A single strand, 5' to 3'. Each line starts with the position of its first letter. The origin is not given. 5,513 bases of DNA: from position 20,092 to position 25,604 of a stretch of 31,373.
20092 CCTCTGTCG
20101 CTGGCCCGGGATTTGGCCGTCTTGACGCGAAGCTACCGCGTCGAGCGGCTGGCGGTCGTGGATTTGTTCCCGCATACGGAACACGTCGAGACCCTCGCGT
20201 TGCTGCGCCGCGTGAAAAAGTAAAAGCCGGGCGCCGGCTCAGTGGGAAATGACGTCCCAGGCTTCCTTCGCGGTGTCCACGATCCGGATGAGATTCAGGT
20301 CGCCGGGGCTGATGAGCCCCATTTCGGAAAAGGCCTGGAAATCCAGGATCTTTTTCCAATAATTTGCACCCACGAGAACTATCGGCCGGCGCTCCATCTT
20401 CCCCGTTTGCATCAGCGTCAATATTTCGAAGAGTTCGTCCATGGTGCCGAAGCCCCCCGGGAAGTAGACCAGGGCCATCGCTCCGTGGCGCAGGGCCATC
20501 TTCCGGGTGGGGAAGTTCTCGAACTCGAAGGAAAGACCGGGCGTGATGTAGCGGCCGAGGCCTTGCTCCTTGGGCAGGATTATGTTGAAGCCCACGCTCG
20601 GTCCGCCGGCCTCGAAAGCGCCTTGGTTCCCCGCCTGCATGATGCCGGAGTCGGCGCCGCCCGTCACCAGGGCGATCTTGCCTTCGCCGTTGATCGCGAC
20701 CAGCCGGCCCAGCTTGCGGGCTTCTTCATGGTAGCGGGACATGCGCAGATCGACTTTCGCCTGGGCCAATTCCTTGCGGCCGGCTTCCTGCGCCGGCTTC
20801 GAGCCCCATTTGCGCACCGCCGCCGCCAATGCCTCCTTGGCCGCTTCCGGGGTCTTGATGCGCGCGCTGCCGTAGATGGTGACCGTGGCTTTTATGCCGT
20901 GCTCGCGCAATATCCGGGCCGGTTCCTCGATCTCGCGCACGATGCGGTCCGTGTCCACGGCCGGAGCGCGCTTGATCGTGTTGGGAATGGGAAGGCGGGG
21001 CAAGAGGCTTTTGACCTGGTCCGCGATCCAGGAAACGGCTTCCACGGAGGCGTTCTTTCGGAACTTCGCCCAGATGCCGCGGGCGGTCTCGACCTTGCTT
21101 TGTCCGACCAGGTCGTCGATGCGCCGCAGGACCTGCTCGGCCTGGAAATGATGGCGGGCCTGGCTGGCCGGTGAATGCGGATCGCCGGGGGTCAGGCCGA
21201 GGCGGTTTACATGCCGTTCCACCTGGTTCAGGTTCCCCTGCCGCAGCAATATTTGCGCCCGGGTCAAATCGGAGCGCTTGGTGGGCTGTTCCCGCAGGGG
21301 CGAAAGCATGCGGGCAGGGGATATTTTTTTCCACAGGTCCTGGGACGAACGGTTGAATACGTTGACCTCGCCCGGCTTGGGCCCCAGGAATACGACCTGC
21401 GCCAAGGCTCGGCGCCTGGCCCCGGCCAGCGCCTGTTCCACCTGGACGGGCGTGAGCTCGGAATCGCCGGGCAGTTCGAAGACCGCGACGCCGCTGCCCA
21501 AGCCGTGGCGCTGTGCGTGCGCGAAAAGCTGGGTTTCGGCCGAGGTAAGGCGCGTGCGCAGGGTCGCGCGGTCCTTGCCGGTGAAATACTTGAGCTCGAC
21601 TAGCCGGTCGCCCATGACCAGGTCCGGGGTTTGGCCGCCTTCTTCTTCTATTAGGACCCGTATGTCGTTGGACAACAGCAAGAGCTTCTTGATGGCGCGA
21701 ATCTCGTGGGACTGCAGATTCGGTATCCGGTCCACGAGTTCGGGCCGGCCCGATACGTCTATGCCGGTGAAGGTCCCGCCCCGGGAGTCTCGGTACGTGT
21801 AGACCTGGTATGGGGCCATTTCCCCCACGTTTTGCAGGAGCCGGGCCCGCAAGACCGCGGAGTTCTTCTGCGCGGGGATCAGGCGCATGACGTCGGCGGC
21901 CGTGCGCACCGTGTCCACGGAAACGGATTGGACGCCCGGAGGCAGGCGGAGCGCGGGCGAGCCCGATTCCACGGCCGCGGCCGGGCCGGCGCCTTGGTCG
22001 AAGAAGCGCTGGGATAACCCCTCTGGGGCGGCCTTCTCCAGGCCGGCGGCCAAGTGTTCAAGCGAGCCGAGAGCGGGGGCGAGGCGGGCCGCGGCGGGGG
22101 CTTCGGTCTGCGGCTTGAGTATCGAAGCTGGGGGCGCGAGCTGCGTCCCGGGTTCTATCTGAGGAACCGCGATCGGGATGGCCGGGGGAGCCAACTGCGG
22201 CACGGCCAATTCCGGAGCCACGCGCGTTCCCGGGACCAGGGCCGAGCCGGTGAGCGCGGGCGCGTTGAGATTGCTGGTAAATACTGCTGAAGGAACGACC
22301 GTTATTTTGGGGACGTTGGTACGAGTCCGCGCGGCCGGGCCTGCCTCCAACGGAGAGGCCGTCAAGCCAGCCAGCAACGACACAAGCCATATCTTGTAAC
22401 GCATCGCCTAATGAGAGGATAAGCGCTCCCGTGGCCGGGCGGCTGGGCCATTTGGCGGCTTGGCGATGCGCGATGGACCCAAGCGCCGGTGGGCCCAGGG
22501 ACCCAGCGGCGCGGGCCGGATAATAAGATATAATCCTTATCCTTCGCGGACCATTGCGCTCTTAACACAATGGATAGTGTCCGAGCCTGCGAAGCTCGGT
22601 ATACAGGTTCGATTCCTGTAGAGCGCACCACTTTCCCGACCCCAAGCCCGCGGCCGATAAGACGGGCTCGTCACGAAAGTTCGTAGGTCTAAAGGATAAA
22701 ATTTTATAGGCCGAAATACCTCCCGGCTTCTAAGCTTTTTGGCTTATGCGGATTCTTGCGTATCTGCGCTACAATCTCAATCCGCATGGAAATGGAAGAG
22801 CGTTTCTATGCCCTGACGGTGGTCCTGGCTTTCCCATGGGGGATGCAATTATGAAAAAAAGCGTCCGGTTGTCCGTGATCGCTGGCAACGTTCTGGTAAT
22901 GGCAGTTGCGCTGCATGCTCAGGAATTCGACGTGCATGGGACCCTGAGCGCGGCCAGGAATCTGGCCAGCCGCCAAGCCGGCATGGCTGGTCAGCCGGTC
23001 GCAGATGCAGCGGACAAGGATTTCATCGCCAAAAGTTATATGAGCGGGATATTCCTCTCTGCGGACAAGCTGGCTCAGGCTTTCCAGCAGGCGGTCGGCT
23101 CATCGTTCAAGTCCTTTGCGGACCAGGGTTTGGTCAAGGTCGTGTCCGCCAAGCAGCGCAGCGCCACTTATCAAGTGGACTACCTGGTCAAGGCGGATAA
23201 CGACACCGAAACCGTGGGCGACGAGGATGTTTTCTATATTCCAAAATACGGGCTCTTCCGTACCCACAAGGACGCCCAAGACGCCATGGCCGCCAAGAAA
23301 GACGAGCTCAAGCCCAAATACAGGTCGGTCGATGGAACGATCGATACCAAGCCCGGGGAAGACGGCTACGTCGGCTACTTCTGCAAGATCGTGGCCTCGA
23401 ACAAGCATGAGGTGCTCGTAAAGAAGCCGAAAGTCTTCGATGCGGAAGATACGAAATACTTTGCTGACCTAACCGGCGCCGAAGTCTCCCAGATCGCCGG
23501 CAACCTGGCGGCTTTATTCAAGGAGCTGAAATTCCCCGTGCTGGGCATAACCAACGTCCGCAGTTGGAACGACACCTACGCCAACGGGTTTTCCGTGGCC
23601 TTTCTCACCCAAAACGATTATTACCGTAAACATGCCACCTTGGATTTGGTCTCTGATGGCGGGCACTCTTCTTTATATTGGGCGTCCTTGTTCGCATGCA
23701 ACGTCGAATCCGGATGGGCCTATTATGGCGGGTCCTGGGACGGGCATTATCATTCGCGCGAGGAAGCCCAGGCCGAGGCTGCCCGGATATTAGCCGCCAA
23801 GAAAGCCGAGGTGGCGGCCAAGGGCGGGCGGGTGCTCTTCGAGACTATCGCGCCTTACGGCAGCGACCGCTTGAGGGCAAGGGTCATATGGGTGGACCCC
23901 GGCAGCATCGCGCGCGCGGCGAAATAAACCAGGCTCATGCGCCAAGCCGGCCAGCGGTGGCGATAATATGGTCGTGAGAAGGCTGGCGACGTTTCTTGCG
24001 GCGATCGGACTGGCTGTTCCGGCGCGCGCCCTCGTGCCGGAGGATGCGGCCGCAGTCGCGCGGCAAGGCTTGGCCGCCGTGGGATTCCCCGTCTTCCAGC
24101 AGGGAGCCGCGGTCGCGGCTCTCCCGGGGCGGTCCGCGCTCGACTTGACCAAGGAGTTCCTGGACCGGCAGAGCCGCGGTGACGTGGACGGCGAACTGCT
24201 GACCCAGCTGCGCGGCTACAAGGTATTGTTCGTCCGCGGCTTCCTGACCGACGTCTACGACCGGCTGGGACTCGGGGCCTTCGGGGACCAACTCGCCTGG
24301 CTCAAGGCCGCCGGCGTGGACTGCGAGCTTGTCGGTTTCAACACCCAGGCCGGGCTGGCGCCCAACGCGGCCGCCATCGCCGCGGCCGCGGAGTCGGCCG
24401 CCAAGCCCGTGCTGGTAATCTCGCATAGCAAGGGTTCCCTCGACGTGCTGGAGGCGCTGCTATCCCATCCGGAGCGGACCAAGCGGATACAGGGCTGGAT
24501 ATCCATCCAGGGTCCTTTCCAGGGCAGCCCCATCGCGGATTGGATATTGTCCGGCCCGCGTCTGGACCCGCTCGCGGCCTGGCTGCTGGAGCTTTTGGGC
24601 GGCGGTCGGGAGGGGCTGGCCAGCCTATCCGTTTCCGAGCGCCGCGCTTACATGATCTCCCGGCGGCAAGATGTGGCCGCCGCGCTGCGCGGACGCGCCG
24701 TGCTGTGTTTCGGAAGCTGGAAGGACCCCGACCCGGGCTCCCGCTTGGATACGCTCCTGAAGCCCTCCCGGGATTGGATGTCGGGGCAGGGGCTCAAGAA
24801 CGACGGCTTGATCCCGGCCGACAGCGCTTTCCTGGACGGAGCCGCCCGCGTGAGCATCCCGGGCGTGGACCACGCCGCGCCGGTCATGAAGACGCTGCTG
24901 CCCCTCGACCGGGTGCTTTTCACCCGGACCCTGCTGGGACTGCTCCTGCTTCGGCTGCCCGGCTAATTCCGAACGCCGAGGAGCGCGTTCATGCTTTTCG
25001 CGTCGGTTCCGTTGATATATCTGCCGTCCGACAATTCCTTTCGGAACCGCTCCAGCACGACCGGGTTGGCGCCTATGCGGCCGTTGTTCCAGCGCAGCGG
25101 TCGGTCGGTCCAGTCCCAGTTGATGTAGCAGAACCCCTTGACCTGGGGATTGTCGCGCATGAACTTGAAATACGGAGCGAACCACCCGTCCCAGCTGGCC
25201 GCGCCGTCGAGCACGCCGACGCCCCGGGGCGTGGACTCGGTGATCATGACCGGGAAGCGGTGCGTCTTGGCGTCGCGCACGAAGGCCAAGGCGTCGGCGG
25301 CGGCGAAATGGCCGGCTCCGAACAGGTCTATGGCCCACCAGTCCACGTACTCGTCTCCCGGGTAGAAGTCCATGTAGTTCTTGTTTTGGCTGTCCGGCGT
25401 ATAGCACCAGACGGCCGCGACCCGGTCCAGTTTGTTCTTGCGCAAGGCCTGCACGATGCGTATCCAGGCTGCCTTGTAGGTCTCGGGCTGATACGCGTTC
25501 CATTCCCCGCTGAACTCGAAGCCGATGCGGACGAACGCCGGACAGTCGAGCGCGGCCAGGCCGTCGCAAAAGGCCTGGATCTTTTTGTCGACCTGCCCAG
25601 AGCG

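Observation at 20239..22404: Exported-type protein fusing a CdiA-like PD-(D/E)XK nuclease domain to a LOG nucleotide hydrolase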

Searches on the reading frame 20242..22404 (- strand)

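Call 4: search_protein_families(library=pfam, proteins=[window:20242-22404:-], max_evalue=1)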
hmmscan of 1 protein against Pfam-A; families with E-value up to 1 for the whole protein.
window:20242-22404:- (721 aa): 2 families
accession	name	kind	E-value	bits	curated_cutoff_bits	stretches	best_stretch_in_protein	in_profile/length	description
PF03641.19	Lysine_decarbox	-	5.6e-29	101.4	27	1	589-717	1-129/131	Possible lysine decarboxylase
PF18306.6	LDcluster4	-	5.2e-08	33.1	26.3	1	557-658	16-110/151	SLOG cluster4 family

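Call 5: search_protein_families(library=ncbifam, proteins=[window:20242-22404:-], max_evalue=1)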
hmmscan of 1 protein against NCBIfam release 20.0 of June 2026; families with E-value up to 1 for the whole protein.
window:20242-22404:- (721 aa): 5 families
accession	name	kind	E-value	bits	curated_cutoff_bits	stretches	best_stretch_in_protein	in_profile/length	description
TIGR00730.1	TIGR00730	subfamily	7.6e-32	110.5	96.35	1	556-719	15-175/178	TIGR00730 family Rossman fold protein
NF058542.1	CtkRMPhLog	equivalog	1.9e-07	31.2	300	1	560-718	19-174/177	cytokinin riboside 5'-monophosphate phosphoribohydrolase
TIGR00725.1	TIGR00725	hypoth_equivalog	8.3e-06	25.3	106.9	1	558-686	16-130/159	TIGR00725 family protein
NF006528.0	PRK08993.1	subfamily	0.012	15.1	430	1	570-613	5-47/253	2-dehydro-3-deoxy-D-gluconate 5-dehydrogenase KduD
NF038390.1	Nsidase_PpnN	equivalog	0.029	13.1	450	1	642-681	246-287/450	nucleotide 5'-monophosphate nucleosidase PpnN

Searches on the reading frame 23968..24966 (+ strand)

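Call 17: search_protein_families(library=pfam, proteins=[window:23968-24966:+], max_evalue=0.001)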
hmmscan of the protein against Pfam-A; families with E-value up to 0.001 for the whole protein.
window:23968-24966:+ (332 aa): 1 family
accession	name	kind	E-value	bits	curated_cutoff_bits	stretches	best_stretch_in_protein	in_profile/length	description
PF02450.21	LCAT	-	3.4e-05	23.7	21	1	137-195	112-174/392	Lecithin:cholesterol acyltransferase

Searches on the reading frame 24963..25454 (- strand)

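Call 17: search_protein_families(library=pfam, proteins=[window:24963-25454:-], max_evalue=0.001)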
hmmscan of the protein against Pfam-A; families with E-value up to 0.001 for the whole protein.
window:24963-25454:- (163 aa): 1 family
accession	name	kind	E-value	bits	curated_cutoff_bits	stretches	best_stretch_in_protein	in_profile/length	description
PF02156.21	Glyco_hydro_26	-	2.5e-05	24.2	20.2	1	15-54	200-239/311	Glycosyl hydrolase family 26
